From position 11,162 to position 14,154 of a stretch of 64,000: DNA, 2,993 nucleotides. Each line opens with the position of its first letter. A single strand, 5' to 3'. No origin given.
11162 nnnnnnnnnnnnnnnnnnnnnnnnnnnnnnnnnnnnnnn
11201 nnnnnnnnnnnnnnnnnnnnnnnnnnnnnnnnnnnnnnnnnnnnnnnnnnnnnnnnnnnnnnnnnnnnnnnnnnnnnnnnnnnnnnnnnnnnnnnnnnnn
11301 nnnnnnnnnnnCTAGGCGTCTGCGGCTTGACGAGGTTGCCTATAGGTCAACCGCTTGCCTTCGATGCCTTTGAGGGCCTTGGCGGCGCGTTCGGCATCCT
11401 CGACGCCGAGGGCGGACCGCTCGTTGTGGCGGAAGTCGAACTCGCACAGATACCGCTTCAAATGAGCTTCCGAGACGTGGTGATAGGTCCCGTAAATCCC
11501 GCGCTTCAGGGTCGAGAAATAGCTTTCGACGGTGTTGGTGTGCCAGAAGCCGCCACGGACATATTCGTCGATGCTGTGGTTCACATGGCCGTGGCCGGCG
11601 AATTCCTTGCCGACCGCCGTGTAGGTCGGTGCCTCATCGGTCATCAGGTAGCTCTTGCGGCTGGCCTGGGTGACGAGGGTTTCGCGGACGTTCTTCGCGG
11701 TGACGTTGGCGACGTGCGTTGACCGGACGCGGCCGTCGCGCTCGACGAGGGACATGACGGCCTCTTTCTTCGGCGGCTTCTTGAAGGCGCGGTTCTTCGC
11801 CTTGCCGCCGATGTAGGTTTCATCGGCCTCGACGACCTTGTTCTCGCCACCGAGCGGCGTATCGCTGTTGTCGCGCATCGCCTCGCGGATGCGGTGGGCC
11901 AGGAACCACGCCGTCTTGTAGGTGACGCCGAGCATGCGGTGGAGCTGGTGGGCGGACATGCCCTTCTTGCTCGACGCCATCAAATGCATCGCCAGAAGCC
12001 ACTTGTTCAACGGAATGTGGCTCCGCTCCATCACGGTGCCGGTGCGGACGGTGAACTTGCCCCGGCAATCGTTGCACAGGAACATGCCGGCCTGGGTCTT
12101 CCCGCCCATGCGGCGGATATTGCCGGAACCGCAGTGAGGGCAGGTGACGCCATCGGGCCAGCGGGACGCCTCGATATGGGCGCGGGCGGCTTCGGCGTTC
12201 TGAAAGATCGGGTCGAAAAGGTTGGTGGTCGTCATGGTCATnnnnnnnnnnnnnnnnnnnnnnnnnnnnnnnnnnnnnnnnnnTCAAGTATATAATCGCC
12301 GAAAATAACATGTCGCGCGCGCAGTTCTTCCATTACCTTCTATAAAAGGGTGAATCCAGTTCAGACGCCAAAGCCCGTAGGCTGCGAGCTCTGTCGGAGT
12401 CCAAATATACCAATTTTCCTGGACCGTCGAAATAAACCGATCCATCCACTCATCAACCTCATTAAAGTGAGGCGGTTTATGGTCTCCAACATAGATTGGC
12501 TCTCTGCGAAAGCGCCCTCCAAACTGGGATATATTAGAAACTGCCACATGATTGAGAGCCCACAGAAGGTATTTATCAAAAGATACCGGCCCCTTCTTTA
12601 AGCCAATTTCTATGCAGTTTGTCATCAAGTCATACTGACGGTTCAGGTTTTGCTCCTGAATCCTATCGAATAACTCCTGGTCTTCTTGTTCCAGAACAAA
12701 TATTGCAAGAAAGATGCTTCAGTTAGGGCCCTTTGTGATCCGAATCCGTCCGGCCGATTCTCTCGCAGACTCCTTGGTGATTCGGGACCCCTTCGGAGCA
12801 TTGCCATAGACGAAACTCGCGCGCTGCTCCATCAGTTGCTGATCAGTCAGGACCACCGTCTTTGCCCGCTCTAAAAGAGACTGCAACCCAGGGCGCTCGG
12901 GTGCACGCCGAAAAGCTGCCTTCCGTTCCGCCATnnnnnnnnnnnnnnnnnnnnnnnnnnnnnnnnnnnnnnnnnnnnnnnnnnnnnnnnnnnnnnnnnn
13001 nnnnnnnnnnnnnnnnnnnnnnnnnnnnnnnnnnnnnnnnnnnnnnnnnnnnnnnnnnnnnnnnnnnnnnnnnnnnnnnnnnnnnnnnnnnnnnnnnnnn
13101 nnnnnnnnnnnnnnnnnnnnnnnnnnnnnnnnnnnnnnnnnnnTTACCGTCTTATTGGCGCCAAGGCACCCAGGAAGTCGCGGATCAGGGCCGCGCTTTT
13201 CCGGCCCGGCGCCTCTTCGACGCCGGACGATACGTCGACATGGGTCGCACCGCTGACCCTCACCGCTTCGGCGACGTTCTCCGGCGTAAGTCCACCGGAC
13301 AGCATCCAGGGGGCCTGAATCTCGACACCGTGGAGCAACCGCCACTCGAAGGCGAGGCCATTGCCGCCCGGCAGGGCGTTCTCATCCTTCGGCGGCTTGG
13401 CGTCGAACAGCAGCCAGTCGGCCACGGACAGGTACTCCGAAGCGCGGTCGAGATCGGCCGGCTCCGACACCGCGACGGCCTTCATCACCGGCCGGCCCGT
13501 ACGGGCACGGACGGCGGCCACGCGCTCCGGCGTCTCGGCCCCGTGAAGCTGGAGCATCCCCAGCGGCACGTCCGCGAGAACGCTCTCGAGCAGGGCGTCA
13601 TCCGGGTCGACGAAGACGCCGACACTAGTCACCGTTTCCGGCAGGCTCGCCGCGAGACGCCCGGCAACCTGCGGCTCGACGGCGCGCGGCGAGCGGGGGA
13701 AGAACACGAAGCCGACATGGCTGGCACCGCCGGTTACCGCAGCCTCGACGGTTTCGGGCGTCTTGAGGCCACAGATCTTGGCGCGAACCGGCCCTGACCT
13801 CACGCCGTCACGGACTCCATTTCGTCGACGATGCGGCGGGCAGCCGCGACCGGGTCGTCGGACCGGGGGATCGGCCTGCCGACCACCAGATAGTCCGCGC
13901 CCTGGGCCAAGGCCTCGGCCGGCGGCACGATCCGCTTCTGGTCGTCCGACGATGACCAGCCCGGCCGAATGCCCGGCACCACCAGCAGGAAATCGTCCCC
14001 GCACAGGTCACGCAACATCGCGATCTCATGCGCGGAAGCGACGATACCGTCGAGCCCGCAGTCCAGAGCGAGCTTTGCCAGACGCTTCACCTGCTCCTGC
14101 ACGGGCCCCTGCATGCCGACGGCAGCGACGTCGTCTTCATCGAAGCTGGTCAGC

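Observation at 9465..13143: Nested accessory islet splitting the trpF-trpB operon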

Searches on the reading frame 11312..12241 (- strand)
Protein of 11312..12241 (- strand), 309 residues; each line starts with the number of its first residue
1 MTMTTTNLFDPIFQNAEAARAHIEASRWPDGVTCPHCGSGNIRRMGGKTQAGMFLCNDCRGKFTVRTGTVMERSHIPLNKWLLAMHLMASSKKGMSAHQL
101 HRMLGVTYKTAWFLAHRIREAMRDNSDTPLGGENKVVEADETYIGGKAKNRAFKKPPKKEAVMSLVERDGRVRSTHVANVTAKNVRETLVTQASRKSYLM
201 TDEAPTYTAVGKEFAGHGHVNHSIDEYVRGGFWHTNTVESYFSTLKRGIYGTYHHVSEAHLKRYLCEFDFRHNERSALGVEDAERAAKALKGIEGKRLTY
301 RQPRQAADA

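Call 3: search_protein_families(library=pfam, proteins=[window:11312-12241:-], max_evalue=0.01)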
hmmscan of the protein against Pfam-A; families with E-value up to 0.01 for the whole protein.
window:11312-12241:- (309 aa): 6 families
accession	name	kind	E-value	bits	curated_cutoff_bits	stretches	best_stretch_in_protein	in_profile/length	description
PF12762.13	DDE_Tnp_IS1595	-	4.4e-33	114.9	27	1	136-273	5-153/153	ISXO2-like transposase domain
PF12760.12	Zn_ribbon_IS1595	-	2.9e-10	40.4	25.4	1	17-60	4-44/46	Transposase zinc-ribbon domain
PF24458.1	DUF7573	-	0.00038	20.8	30.2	1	26-60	5-37/39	Domain of unknown function (DUF7573)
PF23451.1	Zn_ribbon_PaaD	-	0.00041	20.4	27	1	27-63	10-49/53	PaaD zinc beta ribbon domain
PF13610.12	DDE_Tnp_IS240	-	0.0012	19.4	27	1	166-249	24-110/139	DDE domain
PF09723.15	Zn_ribbon_8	-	0.0029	18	34.4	0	29-45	24-40/41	Zinc ribbon domain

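Call 38: search_protein_families(library=ncbifam, proteins=[window:11312-12241:-], max_evalue=0.01)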
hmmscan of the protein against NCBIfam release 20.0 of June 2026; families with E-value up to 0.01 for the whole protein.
window:11312-12241:- (309 aa): 6 families
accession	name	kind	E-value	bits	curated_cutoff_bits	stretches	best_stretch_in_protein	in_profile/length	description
NF033547.1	transpos_IS1595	equivalog_domain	8.8e-58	195.7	75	1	73-275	1-215/215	IS1595 family transposase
NF033558.1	transpos_IS1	equivalog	1.8e-08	34.5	100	1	34-154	1-117/199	IS1 family transposase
NF048018.1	IS256_N_4Cys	domain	5.8e-05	23.6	27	1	33-63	1-31/31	transposase-like zinc-binding domain-containing protein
NF050000.1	IS1_IS1595_Zn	domain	7.8e-05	23.2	28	1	34-64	1-32/34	IS1/IS1595 family N-terminal zinc-binding domain-containing protein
NF041869.1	paae_haloarch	equivalog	0.0014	18.7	100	1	25-63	11-52/56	1,2-phenylacetyl-CoA epoxidase subunit PaaE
NF033550.5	transpos_ISL3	equivalog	0.0082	15.3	180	0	54-142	50-132/370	ISL3 family transposase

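Call 39: find_encoding_contigs(protein=window:11315-12235:-, flank=5000, max_places=10)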
Protein window:11315-12235:- (307 aa): no gene with exactly this product is on record in the collection.

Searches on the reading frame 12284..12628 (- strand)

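Call 3: search_protein_families(library=pfam, proteins=[window:12284-12628:-], max_evalue=0.01)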
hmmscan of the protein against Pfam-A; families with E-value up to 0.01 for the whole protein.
window:12284-12628:- (114 aa): 1 family
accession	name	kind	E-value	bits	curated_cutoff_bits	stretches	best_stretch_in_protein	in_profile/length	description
PF02661.23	Fic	-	5.2e-15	56.5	24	1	17-108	2-90/93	Fic/DOC family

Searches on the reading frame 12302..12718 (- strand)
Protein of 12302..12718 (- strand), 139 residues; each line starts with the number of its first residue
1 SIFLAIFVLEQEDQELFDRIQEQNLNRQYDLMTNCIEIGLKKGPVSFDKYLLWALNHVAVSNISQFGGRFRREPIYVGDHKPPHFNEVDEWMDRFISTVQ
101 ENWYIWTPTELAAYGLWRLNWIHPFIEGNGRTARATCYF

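Call 33: find_related_loci(query=window:12302-12718:-, collection=genome_contigs, flank=5000)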
Query window:12302-12718:- (139 aa) in genome_contigs; peptide patterns used: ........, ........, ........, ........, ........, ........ (x = any residue, [..] = any of these).
297 stretches matched a pattern; 264 encode a relative of the query (tblastn E <= 1e-3); the best 80 are kept; 80 distinct loci.
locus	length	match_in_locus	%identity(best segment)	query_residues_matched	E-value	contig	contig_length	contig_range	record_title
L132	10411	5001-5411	87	3-139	6e-86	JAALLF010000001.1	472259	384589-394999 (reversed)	MAG: Alphaproteobacteria bacterium isolate MH2_Bin57 NODE_6_length_472259_cov_15.410844, whole genome shotgun sequence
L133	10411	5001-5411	88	3-139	1e-85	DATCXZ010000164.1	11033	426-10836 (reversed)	MAG TPA_asm: Kiloniellaceae bacterium isolate SMAG_U7452 k141_70574, whole genome shotgun sequence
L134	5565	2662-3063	89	6-139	1e-85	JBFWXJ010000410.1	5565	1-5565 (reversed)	MAG: Alphaproteobacteria bacterium isolate CA_2019_TPBS_138 NODE_51904_length_5565_cov_4.498529_TPBS, whole genome shotg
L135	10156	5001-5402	88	6-139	9e-85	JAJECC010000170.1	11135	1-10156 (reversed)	MAG: Rhodospirillales bacterium isolate jk18x9bins.84 k141_365987, whole genome shotgun sequence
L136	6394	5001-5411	88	3-139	1e-84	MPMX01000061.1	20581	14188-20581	MAG: Rhodospirillaceae bacterium bin65 NODE_3486_length_20581_cov_17.4941_ID_6971, whole genome shotgun sequence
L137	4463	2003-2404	88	6-139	1e-84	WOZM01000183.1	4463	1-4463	MAG: Rhodobacteraceae bacterium isolate WOFB24 NODE_8920_length_4463_cov_6.835980, whole genome shotgun sequence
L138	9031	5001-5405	87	5-139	2e-84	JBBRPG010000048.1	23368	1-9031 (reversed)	MAG: Alphaproteobacteria bacterium isolate La1_metabat2.417 LA1C_B2.417_k141_2928794L_23368_cov_11.0015, whole genome sh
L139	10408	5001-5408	88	4-139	2e-84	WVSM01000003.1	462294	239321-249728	Rhodobacterales bacterium HKCCE4037 NODE_3, whole genome shotgun sequence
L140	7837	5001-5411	86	3-139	2e-84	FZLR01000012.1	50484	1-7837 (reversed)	Rhodospirillaceae bacterium Spongia_Bin9 genome assembly, contig: NODE_12_length_50484_cov_5.29576, whole genome shotgun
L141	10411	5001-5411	87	3-139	3e-84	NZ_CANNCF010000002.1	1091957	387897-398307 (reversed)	Uncultured Tateyamaria sp. isolate 2-245.fasta NODE_2, whole genome shotgun sequence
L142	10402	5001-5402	90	6-139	2e-84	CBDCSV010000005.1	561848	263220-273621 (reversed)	MAG: Rhodospirillales bacterium isolate 4a57bf92-28fb-45f7-8c73-8ba1c5cb0e23 genome assembly, contig: contig_5, whole ge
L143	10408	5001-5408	86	4-139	5e-84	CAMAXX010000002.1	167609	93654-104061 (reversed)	MAG: Pseudorhodobacter antarcticus isolate ME-09jul19-80 genome assembly, contig: ME-09jul19-C60, whole genome shotgun s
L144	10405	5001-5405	87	5-139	1e-83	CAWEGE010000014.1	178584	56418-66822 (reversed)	MAG: uncultured Alphaproteobacteria bacterium isolate MFD01223.bin.1.111 genome assembly, contig: contig_1921, whole gen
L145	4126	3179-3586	85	4-139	8e-84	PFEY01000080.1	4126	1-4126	MAG: Rhodobacteraceae bacterium CG17_big_fil_post_rev_8_21_14_2_50_63_15 CG17_8_21_14_2.50_scaffold_17284_c, whole genom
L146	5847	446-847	87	6-139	8e-84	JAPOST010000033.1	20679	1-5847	MAG: Rhodospirillaceae bacterium isolate CAR2_bin_5 NODE_884_length_20679_cov_10.7167, whole genome shotgun sequence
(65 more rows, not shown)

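Call 38: search_protein_families(library=ncbifam, proteins=[window:12302-12718:-], max_evalue=0.01)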
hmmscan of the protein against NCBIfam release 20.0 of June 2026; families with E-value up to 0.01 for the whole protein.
window:12302-12718:- (139 aa): 4 families
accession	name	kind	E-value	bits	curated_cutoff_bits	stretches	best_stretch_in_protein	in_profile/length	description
NF007672.0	PRK10347.1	equivalog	4.6e-05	23.2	181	1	21-134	28-146/200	putative adenosine monophosphate-protein transferase Fic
TIGR02613.1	mob_myst_B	hypoth_equivalog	0.00026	20.9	124.4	1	62-135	64-135/186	mobile mystery protein B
NF041381.1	XopAC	subfamily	0.0015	17.3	450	1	82-135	353-405/451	XopAC/AvrAC family type III secretion system effector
NF046029.1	ProtAdlyltaseNmFic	equivalog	0.0071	16.1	230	0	117-134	91-108/177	protein adenylyltransferase Fic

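Call 78: search_protein_families(library=pfam, alignment_id=A3, max_evalue=0.00001)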
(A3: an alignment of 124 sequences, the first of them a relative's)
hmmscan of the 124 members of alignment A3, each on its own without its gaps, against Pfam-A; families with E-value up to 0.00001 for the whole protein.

A. member 1, L132:3808-4584:- (259 aa): 2 families
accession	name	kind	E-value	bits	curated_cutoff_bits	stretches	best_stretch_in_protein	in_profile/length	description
PF00027.35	cNMP_binding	-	1.2e-19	70.5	27.5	1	59-145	2-88/89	Cyclic nucleotide-binding domain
PF13545.12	HTH_Crp_2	-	1.2e-12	48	27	1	197-252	15-70/70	Crp-like helix-turn-helix domain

B. families by the number of members that match (of 124 scanned): 108 families (the first 25 are shown)
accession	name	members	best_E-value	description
PF00005.33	ABC_tran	5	1.1e-54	ABC transporter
PF13304.12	AAA_21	5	2.4e-17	AAA domain, putative AbiEii toxin, Type IV TA system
PF12848.13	ABC_tran_Xtn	5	6.7e-15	ABC transporter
PF02463.25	SMC_N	5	5.1e-08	RecF/RecN/SMC N terminal domain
PF13476.12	AAA_23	4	3.6e-08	AAA domain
PF00501.34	AMP-binding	2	6e-93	AMP-binding enzyme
PF00977.27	His_biosynth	2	3.2e-83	Histidine biosynthesis protein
PF03109.22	ABC1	2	6.9e-68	ABC1 atypical kinase-like domain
PF04127.22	DFP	2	4.9e-65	DNA/pantothenate metabolism flavoprotein C-terminal domain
PF02441.25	Flavoprotein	2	2.3e-32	Flavoprotein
PF13193.12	AMP-binding_C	2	8.8e-20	AMP-binding enzyme C-terminal domain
PF00528.27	BPD_transp_1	2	6e-17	Binding-protein-dependent transport system inner membrane component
PF03060.21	NMO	2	8.3e-10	Nitronate monooxygenase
PF00226.36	DnaJ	2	4.6e-09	DnaJ domain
PF01926.29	MMR_HSR1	2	2.3e-06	50S ribosome-binding GTPase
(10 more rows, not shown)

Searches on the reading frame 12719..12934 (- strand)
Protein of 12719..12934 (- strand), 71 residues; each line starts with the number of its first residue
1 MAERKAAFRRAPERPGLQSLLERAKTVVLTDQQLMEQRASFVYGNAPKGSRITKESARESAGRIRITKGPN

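Call 3: search_protein_families(library=pfam, proteins=[window:12719-12934:-], max_evalue=0.01)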
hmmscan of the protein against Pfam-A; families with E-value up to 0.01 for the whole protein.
window:12719-12934:- (71 aa): 0 families

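Call 38: search_protein_families(library=ncbifam, proteins=[window:12722-12934:-], max_evalue=0.01)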
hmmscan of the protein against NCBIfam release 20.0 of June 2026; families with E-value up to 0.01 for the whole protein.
window:12722-12934:- (71 aa): 0 families

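Call 40: find_encoding_contigs(protein=window:12722-12934:-, flank=5000, max_places=10)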
Protein window:12722-12934:- (71 aa): 8 contigs read that carry it; 6 places shown.
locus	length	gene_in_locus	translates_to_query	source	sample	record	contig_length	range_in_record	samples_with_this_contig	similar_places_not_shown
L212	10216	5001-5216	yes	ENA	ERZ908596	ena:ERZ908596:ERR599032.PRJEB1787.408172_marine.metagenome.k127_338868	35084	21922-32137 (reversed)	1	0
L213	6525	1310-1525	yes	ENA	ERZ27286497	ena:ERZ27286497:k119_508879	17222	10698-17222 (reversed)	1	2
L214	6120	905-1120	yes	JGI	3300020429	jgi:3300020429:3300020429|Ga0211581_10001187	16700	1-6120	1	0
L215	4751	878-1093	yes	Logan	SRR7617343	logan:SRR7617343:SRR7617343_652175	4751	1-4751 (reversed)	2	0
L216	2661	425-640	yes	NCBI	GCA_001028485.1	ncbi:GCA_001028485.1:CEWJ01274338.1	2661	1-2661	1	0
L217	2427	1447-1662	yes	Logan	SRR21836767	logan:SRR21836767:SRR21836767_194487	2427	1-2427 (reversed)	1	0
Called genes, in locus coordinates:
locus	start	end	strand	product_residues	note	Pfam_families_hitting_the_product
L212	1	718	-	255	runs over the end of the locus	PF03328:HpcH_HpaI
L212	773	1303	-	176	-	PF01035:DNA_binding_1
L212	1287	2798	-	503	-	PF02805:Ada_Zn_binding, PF12833:HTH_18, PF00165:HTH_AraC (weak), PF06029:AlkA_N, PF00730:HhH-GPD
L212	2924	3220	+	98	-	-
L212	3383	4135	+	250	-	PF00215:OMPdecase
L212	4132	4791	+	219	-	PF00697:PRAI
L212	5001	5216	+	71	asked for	-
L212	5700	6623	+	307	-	PF12760:Zn_ribbon_IS1595, PF12762:DDE_Tnp_IS1595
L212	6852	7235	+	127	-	-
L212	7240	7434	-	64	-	-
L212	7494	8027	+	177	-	PF13643:DUF4145 (faint)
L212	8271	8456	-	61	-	-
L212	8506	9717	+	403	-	PF00291:PALP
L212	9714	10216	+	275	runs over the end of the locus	PF00290:Trp_syntA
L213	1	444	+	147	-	?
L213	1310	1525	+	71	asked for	-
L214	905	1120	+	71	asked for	-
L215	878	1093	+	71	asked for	-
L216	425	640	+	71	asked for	-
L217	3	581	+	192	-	?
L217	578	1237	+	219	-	PF00697:PRAI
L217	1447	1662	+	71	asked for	-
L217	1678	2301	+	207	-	PF02661:Fic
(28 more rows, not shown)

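Call 52: search_protein_families(library=padloc, proteins=[window:12722-12934:-, L217:1678-2298:+], max_evalue=0.01)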
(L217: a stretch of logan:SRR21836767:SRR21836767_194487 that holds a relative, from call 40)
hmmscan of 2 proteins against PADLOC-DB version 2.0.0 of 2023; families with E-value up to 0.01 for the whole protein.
window:12722-12934:- (71 aa): 0 families

L217:1678-2298:+ (207 aa): 9 families
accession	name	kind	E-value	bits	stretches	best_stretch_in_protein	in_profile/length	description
PDLC03963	SoFic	-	1.5e-11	42.3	1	56-170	128-245/361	-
PDLC04839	PDC-S04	-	1.4e-09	35.9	1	22-136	41-159/205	-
PDLC04838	PDC-S04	-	4.6e-08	31.1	1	33-134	54-160/209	-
PDLC04836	PDC-S04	-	2.4e-06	24.9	1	8-139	62-189/244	-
PDLC04966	PDC-S24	-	4.8e-06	23.7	1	43-167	233-367/497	-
PDLC04840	PDC-S04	-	0.0025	15.6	1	114-136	152-174/227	-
PDLC04837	PDC-S04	-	0.0042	14.4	1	45-129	92-176/234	-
PDLC04842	PDC-S04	-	0.0058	14.4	1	114-130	108-124/202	-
PDLC04841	PDC-S04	-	0.0088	13.7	1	113-132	205-224/292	-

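Call 64: search_protein_families(library=pfam, proteins=[L217:1678-2298:+], max_evalue=0.001)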
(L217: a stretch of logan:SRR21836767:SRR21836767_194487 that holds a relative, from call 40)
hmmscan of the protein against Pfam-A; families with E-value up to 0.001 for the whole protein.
L217:1678-2298:+ (207 aa): 1 family
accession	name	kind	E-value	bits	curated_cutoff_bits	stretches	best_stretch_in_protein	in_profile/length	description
PF02661.23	Fic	-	3e-15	57.3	24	1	42-136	2-93/93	Fic/DOC family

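Call 65: search_dna_similar(query=L217:1678-2298:+, collection=plasmids, mode=protein, max_evalue=1e-30, max_rows=25)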
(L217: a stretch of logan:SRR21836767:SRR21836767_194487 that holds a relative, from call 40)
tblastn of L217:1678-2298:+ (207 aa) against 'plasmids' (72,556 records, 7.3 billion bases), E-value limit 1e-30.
Records with a match: 3; places in all: 3; records where one place covers at least 80% of the query: 3.
Best place of each record, by identity: 80-90% 1; <60% 2.
By first word of the organism name: Methylosinus 1; Rhizobium 1; Phaeobacter 1.
By predicted mobility (MOB-suite, as given by PLSDB): non-mobilizable 2; conjugative 1.
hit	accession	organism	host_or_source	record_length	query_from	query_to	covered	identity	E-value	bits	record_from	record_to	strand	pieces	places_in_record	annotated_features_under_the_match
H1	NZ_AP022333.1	Methylosinus sp. C49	-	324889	1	207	100%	84.5%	1e-111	357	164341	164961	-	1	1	Fic family protein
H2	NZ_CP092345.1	Rhizobium gallicum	Phaseolus vulgaris,Cell culture,nodule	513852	7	197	92%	39.6%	1e-36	142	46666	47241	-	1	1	Fic family protein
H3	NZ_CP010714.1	Phaeobacter inhibens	cell culture,algae aquaculture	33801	6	196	92%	36.1%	5e-33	131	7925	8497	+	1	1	Fic family protein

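Call 67: get_annotated_region(hit=H1, flank=3000)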
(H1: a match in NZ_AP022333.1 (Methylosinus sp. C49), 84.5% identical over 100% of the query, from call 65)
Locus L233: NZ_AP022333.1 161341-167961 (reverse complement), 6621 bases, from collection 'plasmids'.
description: Methylosinus sp. C49 isolate Methylosinus sp. C49 plasmid pMSC49a, complete sequence
organism: Methylosinus sp. C49 (NCBI taxid 2699395)
taxonomy: Bacteria; Pseudomonadota; Alphaproteobacteria; Hyphomicrobiales; Methylocystaceae; Methylosinus; Methylosinus sp. C49
host: -; source: -; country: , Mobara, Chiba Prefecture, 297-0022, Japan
typing (MOB-suite, as given by PLSDB): non-mobilizable
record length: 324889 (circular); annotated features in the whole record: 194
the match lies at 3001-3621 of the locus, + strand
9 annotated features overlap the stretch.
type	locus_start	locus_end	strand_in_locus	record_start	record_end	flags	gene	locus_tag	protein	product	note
CDS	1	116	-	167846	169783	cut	-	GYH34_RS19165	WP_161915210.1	adenylate/guanylate cyclase domain-containing protein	-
CDS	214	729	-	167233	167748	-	-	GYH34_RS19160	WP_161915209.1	YchJ family protein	-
CDS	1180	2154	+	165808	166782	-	-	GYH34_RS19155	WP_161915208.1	serine dehydrogenasease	-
CDS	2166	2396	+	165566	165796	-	-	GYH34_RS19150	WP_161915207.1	hypothetical protein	-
CDS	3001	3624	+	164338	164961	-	-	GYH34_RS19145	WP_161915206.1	Fic family protein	-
CDS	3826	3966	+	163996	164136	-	-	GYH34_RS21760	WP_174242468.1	hypothetical protein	-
CDS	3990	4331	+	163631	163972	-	-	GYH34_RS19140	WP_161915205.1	TIGR02300 family protein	-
CDS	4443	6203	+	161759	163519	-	-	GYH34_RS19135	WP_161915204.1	DEAD/DEAH box helicase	-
CDS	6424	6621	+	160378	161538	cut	repA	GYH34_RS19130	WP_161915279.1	plasmid partitioning protein RepA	-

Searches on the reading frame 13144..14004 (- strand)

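Call 3: search_protein_families(library=pfam, proteins=[window:13144-14004:-], max_evalue=0.01)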
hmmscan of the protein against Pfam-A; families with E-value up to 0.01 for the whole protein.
window:13144-14004:- (286 aa): 1 family
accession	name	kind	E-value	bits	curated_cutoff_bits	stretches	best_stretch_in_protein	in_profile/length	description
PF00697.28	PRAI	-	3.8e-41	141.4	22.7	1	75-278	1-191/193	N-(5'phosphoribosyl)anthranilate (PRA) isomerase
